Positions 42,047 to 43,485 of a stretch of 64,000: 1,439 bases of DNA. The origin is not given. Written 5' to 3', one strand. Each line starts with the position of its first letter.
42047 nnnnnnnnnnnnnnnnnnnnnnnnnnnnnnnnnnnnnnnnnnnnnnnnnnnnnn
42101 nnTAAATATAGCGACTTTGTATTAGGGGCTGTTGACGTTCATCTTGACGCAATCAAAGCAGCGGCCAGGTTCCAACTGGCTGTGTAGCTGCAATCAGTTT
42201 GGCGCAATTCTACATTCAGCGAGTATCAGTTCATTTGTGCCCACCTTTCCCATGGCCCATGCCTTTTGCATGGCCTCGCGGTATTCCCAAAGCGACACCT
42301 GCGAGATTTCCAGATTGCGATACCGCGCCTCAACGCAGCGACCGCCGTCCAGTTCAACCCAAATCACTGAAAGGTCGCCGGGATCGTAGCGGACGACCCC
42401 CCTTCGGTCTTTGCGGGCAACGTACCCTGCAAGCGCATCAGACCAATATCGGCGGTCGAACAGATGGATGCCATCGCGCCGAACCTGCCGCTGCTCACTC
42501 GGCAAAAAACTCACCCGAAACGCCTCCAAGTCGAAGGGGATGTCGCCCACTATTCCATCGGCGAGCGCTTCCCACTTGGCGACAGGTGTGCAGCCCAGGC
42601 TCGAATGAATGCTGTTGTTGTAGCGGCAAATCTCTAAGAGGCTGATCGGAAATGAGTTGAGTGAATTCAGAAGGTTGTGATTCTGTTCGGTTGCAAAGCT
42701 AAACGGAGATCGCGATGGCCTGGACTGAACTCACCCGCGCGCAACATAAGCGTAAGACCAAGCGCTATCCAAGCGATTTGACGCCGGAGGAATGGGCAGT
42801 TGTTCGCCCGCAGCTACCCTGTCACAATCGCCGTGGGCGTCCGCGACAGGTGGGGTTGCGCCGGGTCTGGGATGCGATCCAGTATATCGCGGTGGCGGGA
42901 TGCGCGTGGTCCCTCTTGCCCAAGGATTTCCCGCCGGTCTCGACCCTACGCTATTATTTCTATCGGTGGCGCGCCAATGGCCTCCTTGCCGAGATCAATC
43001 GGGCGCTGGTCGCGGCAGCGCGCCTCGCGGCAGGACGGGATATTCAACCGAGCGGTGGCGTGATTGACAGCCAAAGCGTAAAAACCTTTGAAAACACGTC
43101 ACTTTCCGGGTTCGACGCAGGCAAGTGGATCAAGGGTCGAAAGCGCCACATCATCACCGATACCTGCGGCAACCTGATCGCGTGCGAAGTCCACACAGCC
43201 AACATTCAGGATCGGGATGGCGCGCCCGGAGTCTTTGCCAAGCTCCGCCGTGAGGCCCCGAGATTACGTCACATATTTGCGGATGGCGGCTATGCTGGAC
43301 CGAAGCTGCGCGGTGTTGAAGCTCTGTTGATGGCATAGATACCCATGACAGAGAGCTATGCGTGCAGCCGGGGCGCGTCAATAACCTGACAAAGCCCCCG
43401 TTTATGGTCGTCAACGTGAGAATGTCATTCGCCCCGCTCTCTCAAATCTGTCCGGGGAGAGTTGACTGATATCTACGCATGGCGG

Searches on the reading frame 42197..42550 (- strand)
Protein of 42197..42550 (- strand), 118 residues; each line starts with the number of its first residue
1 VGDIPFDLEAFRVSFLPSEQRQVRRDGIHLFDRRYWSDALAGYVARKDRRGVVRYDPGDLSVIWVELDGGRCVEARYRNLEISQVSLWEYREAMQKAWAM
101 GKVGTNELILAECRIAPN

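Call 3: search_protein_families(library=pfam, proteins=[window:42197-42550:-], max_evalue=1)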
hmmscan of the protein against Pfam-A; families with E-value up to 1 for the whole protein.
window:42197-42550:- (118 aa): 1 family
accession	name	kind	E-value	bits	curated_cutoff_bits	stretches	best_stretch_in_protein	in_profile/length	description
PF09299.17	Mu-transpos_C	-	1.2e-15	57.7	21.7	1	13-71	2-57/61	Mu transposase, C-terminal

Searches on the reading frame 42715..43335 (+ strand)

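Call 3: search_protein_families(library=pfam, proteins=[window:42715-43335:+], max_evalue=1)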
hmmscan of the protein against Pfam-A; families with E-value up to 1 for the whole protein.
window:42715-43335:+ (207 aa): 4 families
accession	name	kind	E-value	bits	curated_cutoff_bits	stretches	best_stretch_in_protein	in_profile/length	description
PF13340.11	DUF4096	-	7.5e-21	74.6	34.3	1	22-94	1-75/76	Putative transposase of IS4/5 family (DUF4096)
PF01609.27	DDE_Tnp_1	-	4.1e-18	66.3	23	1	112-199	4-92/200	Transposase DDE domain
PF13612.12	DDE_Tnp_1_3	-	1.8e-06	28.4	27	1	120-198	24-96/155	Transposase DDE domain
PF19419.5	DUF5983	-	0.038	14.7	27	1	22-81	34-88/90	Family of unknown function (DUF5983) C-terminal domain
